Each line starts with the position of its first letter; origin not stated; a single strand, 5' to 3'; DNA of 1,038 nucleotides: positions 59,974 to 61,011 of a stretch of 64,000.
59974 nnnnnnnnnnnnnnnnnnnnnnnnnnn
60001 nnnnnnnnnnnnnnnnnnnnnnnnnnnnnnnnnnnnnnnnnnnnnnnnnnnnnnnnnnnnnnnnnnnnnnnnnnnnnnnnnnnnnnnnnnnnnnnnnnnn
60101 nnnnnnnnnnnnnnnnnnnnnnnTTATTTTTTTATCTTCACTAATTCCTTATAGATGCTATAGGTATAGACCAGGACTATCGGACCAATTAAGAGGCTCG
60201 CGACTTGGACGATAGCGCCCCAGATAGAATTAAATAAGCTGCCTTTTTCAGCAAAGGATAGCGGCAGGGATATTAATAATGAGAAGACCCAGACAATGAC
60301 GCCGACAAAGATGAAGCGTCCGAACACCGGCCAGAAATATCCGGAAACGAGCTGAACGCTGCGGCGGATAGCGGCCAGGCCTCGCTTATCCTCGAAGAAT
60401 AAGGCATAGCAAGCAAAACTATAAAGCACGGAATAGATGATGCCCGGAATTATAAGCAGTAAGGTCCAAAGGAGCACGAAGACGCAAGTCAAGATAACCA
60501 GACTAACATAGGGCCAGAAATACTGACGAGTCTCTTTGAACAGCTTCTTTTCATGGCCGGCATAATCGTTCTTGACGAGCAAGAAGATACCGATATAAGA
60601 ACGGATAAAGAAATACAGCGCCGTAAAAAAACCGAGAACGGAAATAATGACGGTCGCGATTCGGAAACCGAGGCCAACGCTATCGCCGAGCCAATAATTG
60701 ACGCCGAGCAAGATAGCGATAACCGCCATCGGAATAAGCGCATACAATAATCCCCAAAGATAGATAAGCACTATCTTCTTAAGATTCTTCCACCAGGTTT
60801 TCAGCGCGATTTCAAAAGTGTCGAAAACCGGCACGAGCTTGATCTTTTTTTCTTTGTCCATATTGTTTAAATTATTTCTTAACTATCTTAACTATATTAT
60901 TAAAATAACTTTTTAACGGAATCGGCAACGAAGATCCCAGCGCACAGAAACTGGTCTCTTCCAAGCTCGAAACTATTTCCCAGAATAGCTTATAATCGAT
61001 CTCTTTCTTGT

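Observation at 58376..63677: Compact gap-SDR-nuoF-like-membrane-hydA operon: a minimal NADH-to-H2 module wired to glycolysis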

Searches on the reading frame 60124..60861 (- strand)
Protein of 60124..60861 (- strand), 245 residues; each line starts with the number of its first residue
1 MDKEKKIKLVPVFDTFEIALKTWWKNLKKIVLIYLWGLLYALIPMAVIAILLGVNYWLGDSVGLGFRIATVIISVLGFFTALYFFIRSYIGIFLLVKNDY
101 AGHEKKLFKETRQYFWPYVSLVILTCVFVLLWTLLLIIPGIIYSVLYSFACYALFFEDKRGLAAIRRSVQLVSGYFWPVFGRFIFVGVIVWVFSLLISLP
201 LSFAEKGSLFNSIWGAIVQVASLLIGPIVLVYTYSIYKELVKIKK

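Call 3: search_protein_families(library=pfam, proteins=[window:60124-60861:-], max_evalue=0.01)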
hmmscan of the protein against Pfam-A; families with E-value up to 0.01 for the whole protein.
window:60124-60861:- (245 aa): 1 family
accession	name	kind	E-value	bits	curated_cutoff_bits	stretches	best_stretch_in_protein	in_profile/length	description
PF06790.16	UPF0259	-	7.7e-06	26.3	31.4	1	118-237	133-246/248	Uncharacterised protein family (UPF0259)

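Call 4: search_protein_families(library=ncbifam, proteins=[window:60124-60861:-], max_evalue=0.01)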
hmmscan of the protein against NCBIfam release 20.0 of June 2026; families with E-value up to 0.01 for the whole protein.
window:60124-60861:- (245 aa): 1 family
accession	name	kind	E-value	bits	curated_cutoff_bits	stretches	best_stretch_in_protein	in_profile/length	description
NF002774.0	PRK02868.1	equivalog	2.5e-06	27.4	227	1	116-237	127-242/248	YciC family protein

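Call 63: find_homologous_proteins(query=window:60124-60861:-, max_evalue=0.001)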
Query window:60124-60861:- (245 aa): 139 proteins with E <= 0.001 among 1775 candidates; the best 120 are listed.
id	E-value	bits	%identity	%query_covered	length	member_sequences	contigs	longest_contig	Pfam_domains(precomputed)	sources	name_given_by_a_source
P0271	1.2e-150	518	100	100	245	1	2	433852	PF25231.2,PF06790.18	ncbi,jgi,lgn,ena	ncbi:MAG: hypothetical protein WC719_01630 [Patescibacteria group bacterium]|jgi:hypothetical protei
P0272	1.8e-142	492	93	100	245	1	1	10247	PF25231.2,PF06790.18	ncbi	-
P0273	2.4e-137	475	89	100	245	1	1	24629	PF25231.2,PF06790.18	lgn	-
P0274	2.8e-135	468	87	100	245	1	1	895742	PF25231.2,PF06790.18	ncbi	-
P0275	2.6e-133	462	87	100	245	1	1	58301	PF06790.18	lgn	-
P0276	6.1e-125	434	81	100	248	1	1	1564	PF25231.2,PF06790.18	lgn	-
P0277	1.4e-122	426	78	97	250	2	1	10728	PF06790.18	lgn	-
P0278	6.3e-120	418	75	100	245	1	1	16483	PF25231.2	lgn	-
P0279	1.1e-119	417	79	100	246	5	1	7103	PF06790.18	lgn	-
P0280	3.9e-117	409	76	97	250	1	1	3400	PF06790.18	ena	-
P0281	6.8e-117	408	75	100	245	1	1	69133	PF25231.2,PF06790.18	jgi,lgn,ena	-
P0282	2.7e-115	403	74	99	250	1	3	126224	PF25231.2,PF06790.18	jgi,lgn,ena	-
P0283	3.4e-112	392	69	100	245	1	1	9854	PF25231.2,PF06790.18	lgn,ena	-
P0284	4.4e-111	389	70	96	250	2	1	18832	PF25231.2,PF06790.18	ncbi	-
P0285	3.3e-106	373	69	100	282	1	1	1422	PF25231.2,PF06790.18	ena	-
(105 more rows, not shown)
